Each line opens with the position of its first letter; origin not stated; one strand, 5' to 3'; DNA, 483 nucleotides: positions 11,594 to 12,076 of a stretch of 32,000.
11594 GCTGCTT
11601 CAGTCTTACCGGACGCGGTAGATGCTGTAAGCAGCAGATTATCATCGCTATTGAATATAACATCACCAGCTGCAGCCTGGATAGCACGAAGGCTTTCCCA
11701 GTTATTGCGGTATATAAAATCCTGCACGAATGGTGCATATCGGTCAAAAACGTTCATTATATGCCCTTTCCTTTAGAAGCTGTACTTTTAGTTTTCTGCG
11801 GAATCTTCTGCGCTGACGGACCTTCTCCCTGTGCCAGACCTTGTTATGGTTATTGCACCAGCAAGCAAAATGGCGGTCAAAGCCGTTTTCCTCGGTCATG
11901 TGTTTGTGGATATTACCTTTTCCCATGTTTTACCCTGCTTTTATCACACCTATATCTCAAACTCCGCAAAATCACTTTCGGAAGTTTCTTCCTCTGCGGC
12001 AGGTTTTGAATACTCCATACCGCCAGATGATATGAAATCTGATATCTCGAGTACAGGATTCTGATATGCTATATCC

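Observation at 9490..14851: Three-gene TerB-N/TerB-C + BrxD-like ATPase + Lhr-like helicase operon: a Shango-type anti-phage system candidate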

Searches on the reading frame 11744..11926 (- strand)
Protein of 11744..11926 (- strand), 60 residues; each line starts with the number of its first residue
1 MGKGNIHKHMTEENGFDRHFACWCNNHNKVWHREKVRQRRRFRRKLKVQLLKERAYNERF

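Call 3: search_protein_families(library=pfam, proteins=[window:11744-11926:-], max_evalue=0.01)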
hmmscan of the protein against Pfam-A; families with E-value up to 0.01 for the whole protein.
window:11744-11926:- (60 aa): 0 families

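Call 4: search_protein_families(library=padloc, proteins=[window:11744-11926:-], max_evalue=0.01)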
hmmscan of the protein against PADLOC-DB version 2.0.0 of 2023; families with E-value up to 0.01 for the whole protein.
window:11744-11926:- (60 aa): 0 families

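Call 5: search_protein_families(library=ncbifam, proteins=[window:11744-11926:-], max_evalue=0.01)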
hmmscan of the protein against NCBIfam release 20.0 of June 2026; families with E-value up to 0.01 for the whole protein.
window:11744-11926:- (60 aa): 0 families

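Call 43: search_protein_representatives(protein=window:11744-11926:-)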
Query: 60 residues. Proteins with E-value up to 0.001 (for the whole library): 26; up to 1e-10: 1; up to 1e-30: 0. The best 26 are listed.
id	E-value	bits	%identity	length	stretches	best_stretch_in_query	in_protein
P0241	1.9e-11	59.2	64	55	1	4-60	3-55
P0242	1.3e-10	56.6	61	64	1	3-46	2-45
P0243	1.7e-09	53.1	58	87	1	3-47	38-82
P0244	5.9e-09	51.4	55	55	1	3-49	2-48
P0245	1.2e-08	50.4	57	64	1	3-48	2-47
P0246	2.4e-08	49.5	56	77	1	3-47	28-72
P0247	2.7e-08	49.3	52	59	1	2-53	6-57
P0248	6.7e-08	48.1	51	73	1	2-53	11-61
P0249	2.4e-07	46.3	54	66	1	3-48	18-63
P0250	3.7e-07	45.7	50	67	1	3-54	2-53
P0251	4.4e-07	45.5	47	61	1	2-54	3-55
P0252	7.2e-07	44.8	53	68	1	3-47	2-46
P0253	1.3e-05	40.9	47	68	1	7-58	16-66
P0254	1.8e-05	40.4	57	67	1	5-47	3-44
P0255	1.9e-05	40.4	41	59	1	1-56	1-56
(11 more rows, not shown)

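Call 46: find_homologous_proteins(query=A2, max_evalue=0.001)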
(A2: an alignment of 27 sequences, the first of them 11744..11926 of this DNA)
Query A2 (27 sequences) (60 aa, profile of the alignment): 243 proteins with E <= 0.001 among 905 candidates; the best 120 are listed.
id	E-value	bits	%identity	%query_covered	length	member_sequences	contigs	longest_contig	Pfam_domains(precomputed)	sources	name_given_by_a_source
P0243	4.6e-26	108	59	73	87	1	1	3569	-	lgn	-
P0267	6.1e-25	104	54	95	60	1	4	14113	-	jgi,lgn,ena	jgi:hypothetical protein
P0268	9.4e-25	104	59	85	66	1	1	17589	-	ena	-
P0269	1.1e-24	104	51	85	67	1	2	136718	-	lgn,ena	-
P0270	1.1e-24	103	51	85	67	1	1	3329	-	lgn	-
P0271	1.3e-24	103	51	85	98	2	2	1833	-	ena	-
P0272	1.5e-24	103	53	85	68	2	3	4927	-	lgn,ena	-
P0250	1.9e-24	103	51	85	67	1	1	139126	-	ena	-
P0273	2.2e-24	103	50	93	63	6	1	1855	-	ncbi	-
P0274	2.8e-24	102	51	85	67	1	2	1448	-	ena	-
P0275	3.0e-24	102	55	85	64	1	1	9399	-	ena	-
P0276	5.1e-24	101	59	85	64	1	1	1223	-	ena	-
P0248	7.1e-24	101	50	87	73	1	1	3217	-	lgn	-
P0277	1.2e-23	100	47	88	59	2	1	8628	-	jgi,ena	-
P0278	1.2e-23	100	50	80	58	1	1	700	-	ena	-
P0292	8.5e-23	97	48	83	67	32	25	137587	-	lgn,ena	-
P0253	1.8e-22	96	46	62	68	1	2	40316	-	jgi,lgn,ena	-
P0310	4.4e-22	95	55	73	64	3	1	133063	-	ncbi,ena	-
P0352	9.4e-21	91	45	82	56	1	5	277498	-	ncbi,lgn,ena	-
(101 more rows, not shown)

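Call 49: find_encoding_contigs(protein=P0292, flank=6000, max_places=3)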
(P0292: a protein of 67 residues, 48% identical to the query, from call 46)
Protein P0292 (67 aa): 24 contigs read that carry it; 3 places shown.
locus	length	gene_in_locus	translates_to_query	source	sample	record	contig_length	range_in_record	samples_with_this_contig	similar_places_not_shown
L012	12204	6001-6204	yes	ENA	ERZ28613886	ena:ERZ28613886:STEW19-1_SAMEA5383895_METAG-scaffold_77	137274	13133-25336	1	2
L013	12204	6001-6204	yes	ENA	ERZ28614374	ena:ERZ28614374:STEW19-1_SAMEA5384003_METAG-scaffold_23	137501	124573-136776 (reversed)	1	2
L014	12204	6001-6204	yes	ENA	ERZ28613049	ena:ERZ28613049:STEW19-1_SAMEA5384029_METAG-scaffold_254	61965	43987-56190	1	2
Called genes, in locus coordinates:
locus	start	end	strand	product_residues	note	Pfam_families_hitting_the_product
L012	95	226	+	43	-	-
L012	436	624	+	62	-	-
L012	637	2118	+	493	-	PF01391:Collagen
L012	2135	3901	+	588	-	-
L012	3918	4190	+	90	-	-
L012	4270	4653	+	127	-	-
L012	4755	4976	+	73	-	-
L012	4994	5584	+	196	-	-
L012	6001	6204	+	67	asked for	-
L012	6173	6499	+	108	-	-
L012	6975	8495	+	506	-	-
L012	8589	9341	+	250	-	PF00149:Metallophos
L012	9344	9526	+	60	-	-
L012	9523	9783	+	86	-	-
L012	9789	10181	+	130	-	-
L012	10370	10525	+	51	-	-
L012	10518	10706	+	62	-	-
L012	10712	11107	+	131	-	-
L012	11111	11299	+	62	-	-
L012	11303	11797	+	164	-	-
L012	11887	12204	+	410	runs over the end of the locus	PF21189:PHA02142, PF09414:RNA_ligase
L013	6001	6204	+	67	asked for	-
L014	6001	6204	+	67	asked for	-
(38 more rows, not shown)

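Call 50: find_encoding_contigs(protein=P0250, flank=6000, max_places=2)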
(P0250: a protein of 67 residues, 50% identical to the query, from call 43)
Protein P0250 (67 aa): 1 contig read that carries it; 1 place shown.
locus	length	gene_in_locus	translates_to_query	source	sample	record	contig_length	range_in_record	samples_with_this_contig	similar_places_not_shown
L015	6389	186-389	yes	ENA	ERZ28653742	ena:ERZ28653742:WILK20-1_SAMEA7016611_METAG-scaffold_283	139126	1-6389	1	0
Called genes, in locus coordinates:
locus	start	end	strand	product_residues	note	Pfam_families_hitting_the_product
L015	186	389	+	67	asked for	-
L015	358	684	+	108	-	-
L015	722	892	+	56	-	-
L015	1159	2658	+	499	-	-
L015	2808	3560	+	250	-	-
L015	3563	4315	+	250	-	PF00149:Metallophos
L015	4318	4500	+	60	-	-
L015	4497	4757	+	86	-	-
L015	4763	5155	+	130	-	-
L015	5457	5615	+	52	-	-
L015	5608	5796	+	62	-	-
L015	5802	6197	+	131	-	-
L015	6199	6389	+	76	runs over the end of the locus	-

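Call 51: find_related_loci(query=A2, collection=viral_contigs, flank=5000)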
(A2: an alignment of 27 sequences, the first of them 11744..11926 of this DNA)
Query A2 (60 aa) in viral_contigs; peptide patterns used: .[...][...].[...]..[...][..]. (x = any residue, [..] = any of these).
49 stretches matched a pattern; 42 encode a relative of the query (tblastn E <= 1e-3); 42 distinct loci.
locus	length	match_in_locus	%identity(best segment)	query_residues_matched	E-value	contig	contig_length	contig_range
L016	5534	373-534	54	1-54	2e-15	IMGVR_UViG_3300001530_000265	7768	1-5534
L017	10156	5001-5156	57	1-53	5e-14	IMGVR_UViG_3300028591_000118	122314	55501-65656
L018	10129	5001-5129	60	1-43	2e-13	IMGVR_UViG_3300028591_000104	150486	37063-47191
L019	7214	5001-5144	56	3-50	2e-13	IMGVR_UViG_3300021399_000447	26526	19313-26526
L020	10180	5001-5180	50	1-59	3e-13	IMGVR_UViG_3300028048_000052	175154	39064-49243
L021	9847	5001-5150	58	1-50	1e-12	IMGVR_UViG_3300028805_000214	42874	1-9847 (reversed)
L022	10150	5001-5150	58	1-50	1e-12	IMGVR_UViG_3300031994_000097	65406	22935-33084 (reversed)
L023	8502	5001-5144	54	3-50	2e-12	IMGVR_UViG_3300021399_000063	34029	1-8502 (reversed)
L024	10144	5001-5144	54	3-50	3e-12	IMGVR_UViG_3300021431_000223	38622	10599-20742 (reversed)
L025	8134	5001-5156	54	3-53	4e-12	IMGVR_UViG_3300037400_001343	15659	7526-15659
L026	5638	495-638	54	3-50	8e-12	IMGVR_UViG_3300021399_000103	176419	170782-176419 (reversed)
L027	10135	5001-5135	56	3-47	4e-11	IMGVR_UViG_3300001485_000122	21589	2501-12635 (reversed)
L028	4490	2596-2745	50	1-50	4e-11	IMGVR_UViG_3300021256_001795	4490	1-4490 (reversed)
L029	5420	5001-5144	52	3-50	5e-11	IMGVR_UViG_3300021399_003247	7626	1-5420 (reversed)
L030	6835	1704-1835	55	3-46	9e-11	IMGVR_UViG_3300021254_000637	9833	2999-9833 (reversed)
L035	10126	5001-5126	50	3-44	2e-10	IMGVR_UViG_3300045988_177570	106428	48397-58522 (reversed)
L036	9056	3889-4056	48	3-58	1e-10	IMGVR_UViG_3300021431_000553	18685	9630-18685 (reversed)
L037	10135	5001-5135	51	3-47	2e-10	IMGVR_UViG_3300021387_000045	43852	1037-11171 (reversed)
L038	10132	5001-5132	55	3-46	2e-10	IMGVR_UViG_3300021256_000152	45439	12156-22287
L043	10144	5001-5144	48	3-50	2e-9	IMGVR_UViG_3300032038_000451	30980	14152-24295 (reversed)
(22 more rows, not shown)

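Call 55: search_protein_families(library=phrogs, proteins=[window:11744-11926:-, P0292, P0250, P0253, L012:6173-6499:+, L024:5143-5505:+, L035:5174-5614:+, L043:5146-5475:+, L036:4040-4357:+], max_evalue=0.01)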
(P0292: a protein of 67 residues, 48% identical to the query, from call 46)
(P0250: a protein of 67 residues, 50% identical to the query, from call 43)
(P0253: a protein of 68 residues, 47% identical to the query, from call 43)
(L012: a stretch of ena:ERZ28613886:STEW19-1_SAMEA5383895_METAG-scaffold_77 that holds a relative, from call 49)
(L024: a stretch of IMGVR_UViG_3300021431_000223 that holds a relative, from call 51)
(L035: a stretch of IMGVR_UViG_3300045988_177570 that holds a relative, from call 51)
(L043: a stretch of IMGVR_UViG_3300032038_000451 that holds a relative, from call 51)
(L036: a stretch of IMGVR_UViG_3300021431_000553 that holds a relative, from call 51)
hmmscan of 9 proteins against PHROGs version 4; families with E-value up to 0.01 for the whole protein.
window:11744-11926:- (60 aa): 0 families

P0292 (67 aa): 0 families

P0250 (67 aa): 0 families

P0253 (68 aa): 0 families

L012:6173-6499:+ (108 aa): 0 families

L024:5143-5505:+ (120 aa): 0 families

L035:5174-5614:+ (146 aa): 0 families

L043:5146-5475:+ (109 aa): 0 families

L036:4040-4357:+ (105 aa): 1 family
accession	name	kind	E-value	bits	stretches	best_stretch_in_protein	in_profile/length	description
phrog_29559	-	unknown function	0.0046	18.2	1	28-47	9-28/62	-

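Call 56: find_encoding_contigs(protein=P0352, flank=8000, max_places=2)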
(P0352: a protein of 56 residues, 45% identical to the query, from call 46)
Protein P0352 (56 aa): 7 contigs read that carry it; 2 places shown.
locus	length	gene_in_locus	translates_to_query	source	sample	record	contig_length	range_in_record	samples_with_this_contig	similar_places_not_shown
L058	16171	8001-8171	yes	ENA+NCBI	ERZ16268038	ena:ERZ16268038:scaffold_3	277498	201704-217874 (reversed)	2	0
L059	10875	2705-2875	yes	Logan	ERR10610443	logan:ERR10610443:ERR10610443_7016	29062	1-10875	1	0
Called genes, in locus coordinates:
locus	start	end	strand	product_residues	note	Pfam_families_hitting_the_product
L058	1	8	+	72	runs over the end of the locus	-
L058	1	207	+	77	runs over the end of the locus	-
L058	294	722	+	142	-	-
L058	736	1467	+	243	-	-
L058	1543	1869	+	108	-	-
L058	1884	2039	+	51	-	-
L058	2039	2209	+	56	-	-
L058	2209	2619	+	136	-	-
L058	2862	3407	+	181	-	PF00589:Phage_integrase, PF22823:MrpR_C_cat (weak)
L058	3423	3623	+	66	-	-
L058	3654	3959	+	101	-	-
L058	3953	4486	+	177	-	-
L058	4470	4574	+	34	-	-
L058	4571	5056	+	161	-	-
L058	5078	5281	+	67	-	-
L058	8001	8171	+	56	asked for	-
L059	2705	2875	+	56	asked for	-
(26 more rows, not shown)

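Call 57: find_encoding_contigs(protein=P0310, flank=8000, max_places=2)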
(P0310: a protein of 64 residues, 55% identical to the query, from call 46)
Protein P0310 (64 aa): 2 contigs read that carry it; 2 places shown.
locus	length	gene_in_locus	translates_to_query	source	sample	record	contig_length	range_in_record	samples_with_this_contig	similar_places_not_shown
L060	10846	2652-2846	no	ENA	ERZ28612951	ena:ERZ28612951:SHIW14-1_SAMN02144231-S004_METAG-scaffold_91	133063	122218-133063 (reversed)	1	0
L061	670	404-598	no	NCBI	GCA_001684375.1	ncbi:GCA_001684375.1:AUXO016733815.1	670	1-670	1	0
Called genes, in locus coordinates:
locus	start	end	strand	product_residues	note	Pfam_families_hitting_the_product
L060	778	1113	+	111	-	-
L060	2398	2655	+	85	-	-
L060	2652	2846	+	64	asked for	-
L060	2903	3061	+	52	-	-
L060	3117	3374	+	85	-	-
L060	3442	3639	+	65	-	-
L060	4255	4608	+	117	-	-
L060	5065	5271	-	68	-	-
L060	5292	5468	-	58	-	-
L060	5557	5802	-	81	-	-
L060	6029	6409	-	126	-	-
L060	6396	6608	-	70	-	-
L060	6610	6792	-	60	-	-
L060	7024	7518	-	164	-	PF15891:Nuc_deoxyri_tr2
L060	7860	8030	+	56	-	-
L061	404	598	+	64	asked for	-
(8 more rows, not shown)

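Call 67: predict_structure(alignment_id=A3)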
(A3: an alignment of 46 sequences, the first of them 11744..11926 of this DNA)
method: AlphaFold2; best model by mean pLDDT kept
length: 60 residues; sequences in the alignment: 46
mean_pLDDT: 77.2   pTM: 0.54
mean pLDDT of the five models: 77.2, 75.3, 74.6, 74.4, 73.3
residues with pLDDT >= 90: 1; 70-90: 41; 50-70: 16; < 50: 2
segments of 3 or more residues with pLDDT < 50: none
pLDDT, mean of each block of 10 residues (from residue 1): 59 69 79 85 87 84
secondary structure, 60 per line:
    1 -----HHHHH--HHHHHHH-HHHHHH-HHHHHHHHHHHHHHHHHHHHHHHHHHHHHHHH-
elements in order: H6-10 H13-19 H21-26 H28-59

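Call 72: fold_search(model_id=the predicted structure, library=viral)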
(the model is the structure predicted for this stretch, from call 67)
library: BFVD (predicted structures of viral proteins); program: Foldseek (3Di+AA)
matches with E <= 10: 0; with E <= 0.001: 0
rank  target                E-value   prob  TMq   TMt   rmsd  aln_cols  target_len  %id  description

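Call 75: search_protein_families(library=phrogs, proteins=[L017:1718-3106:-, L017:6276-7523:+, L017:5284-6273:+, L018:7449-9215:+, L018:3394-4161:+, L037:5389-6498:+, L037:162-1217:+, L038:5655-7967:+, L038:1326-2708:+, L038:8493-9710:+], max_evalue=0.00001)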
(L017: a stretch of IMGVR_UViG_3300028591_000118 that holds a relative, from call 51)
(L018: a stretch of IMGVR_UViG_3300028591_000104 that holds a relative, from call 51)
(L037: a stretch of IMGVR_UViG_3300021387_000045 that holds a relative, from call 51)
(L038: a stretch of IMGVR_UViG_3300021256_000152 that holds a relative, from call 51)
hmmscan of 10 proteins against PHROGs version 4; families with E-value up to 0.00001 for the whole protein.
L017:1718-3106:- (462 aa): 0 families

L017:6276-7523:+ (415 aa): 2 families
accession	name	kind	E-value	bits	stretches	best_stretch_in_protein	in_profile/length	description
phrog_968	-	DNA, RNA and nucleotide metabolism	2.7e-53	182.4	1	8-412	8-391/398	RNA ligase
phrog_548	-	DNA, RNA and nucleotide metabolism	1.5e-12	48.4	1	212-409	20-233/341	RNA ligase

L017:5284-6273:+ (329 aa): 9 families
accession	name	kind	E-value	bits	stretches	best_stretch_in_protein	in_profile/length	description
phrog_374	-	DNA, RNA and nucleotide metabolism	2e-46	160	3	77-154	185-257/617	HNH endonuclease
phrog_559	-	DNA, RNA and nucleotide metabolism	5.8e-43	148.6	1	36-312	152-402/607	HNH endonuclease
phrog_9084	-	DNA, RNA and nucleotide metabolism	6.8e-28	99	1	188-312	35-157/187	homing endonuclease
phrog_4538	-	unknown function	1.6e-21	77.7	1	176-306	192-316/447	-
phrog_7140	-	DNA, RNA and nucleotide metabolism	1.7e-15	57.7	1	194-311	104-217/423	intron encoded nuclease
phrog_18493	-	unknown function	3.6e-11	44.3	0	151-204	52-103/136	-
phrog_22195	-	unknown function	3.8e-10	40.7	1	152-219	3-68/148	-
phrog_19778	-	unknown function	4.3e-09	36.9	1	249-321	285-359/362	-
phrog_27771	-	unknown function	6e-07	29.6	1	249-309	467-527/549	-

L018:7449-9215:+ (588 aa): 1 family
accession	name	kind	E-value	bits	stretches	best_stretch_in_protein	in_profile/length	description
phrog_850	-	DNA, RNA and nucleotide metabolism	2.3e-127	426.7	1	86-578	15-470/476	RNA-binding protein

L018:3394-4161:+ (255 aa): 1 family
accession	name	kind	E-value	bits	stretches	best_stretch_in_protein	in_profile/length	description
phrog_1649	-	other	5.8e-36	124.7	1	2-231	36-255/308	metallo-phosphoesterase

L037:5389-6498:+ (369 aa): 1 family
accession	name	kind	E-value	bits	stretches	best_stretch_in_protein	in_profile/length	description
phrog_2170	-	moron, auxiliary metabolic gene and host takeover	4.1e-09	37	1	211-263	248-300/374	glycosyltransferase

L037:162-1217:+ (351 aa): 9 families
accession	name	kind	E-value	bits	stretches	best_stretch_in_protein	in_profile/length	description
phrog_864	-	DNA, RNA and nucleotide metabolism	5.4e-81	274.4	1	6-344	287-627/1064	DNA primase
phrog_1829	-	DNA, RNA and nucleotide metabolism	9.2e-27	94.5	1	10-329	431-740/772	DNA primase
phrog_1156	-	DNA, RNA and nucleotide metabolism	2.2e-25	90.4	1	8-338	482-819/855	DNA primase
phrog_7601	-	unknown function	1.1e-22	81.8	1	69-311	5-243/289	-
phrog_6088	-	DNA, RNA and nucleotide metabolism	2.4e-14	53.8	1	11-316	434-740/772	DNA primase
phrog_16213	-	DNA, RNA and nucleotide metabolism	2.6e-08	33.6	1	78-206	388-513/732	DNA primase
phrog_2478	-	DNA, RNA and nucleotide metabolism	3.8e-07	29.6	1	89-308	583-807/854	DNA polymerase/primase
phrog_12939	-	DNA, RNA and nucleotide metabolism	1.9e-06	28.9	1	49-177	178-301/368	DNA primase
phrog_1883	-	DNA, RNA and nucleotide metabolism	7.8e-06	25.5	0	92-302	495-710/756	DNA helicase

L038:5655-7967:+ (770 aa): 15 families
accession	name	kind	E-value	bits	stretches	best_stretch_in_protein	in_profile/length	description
phrog_1829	-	DNA, RNA and nucleotide metabolism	3.2e-254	846.6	1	5-754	3-757/772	DNA primase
phrog_6088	-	DNA, RNA and nucleotide metabolism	3.6e-120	403.7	1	302-755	326-766/772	DNA primase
phrog_1156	-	DNA, RNA and nucleotide metabolism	2e-115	388.3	1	228-752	310-825/855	DNA primase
phrog_2478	-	DNA, RNA and nucleotide metabolism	9.9e-107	359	1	300-752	397-840/854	DNA polymerase/primase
phrog_13901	-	DNA, RNA and nucleotide metabolism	6.7e-82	276.4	1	1-285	4-311/341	DNA primase/helicase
phrog_864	-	DNA, RNA and nucleotide metabolism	2.7e-80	272.1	1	327-745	227-610/1064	DNA primase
phrog_16950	-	DNA, RNA and nucleotide metabolism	2.5e-75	254.9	1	305-740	363-815/843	DNA primase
phrog_1883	-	DNA, RNA and nucleotide metabolism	9.3e-63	213.7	1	389-754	391-749/756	DNA helicase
phrog_3022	-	DNA, RNA and nucleotide metabolism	1.5e-51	176.7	1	4-266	5-292/788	DNA primase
phrog_7601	-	unknown function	4.3e-34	119.2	1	474-755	3-274/289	-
phrog_8643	-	DNA, RNA and nucleotide metabolism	4.6e-25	89.4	1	6-142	35-173/179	DNA polymerase/primase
phrog_16213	-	DNA, RNA and nucleotide metabolism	3.8e-15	56.2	1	415-694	314-588/732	DNA primase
phrog_35045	-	DNA, RNA and nucleotide metabolism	5.8e-14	52.2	1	33-163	42-182/826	DNA primase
phrog_15962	-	DNA, RNA and nucleotide metabolism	1.1e-13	51.4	1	47-158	90-207/835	DNA primase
phrog_4210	-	DNA, RNA and nucleotide metabolism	1.5e-08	33.9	1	446-714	132-385/1304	DNA polymerase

L038:1326-2708:+ (460 aa): 7 families
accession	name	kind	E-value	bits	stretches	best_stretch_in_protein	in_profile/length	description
phrog_16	-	DNA, RNA and nucleotide metabolism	6.7e-63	214.2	1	25-438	235-605/986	DNA helicase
phrog_9690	-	DNA, RNA and nucleotide metabolism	4.5e-26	92.6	1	202-439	41-276/306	DNA helicase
phrog_62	-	DNA, RNA and nucleotide metabolism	7.3e-16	57.8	1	84-248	684-855/1881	DNA helicase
phrog_16694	-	unknown function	9.6e-09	34.7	0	66-244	245-456/1010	-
phrog_14619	-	DNA, RNA and nucleotide metabolism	1.8e-06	28.7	1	97-192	117-221/314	DNA helicase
phrog_16259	-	DNA, RNA and nucleotide metabolism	3e-06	27.7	0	94-212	110-235/330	DNA helicase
phrog_6819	-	DNA, RNA and nucleotide metabolism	5.9e-06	26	0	85-161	6-83/645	Holliday junction branch migration helicase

L038:8493-9710:+ (405 aa): 4 families
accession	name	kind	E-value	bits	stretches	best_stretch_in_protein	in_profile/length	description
phrog_249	-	moron, auxiliary metabolic gene and host takeover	6.1e-61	207.8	1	100-391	54-369/380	porphyrin biosynthesis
phrog_16448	-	other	3.2e-11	43.2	1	155-380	434-659/680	ATPase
phrog_1297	-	other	2.7e-08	34.2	1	160-316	15-173/356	ATPase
phrog_168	-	DNA, RNA and nucleotide metabolism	4.1e-08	34.3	1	155-345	24-183/314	clamp loader of DNA polymerase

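Call 81: fold_search(model_id=the predicted structure, library=pdb)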
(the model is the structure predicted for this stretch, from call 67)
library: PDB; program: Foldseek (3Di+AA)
matches with E <= 10: 0; with E <= 0.001: 0
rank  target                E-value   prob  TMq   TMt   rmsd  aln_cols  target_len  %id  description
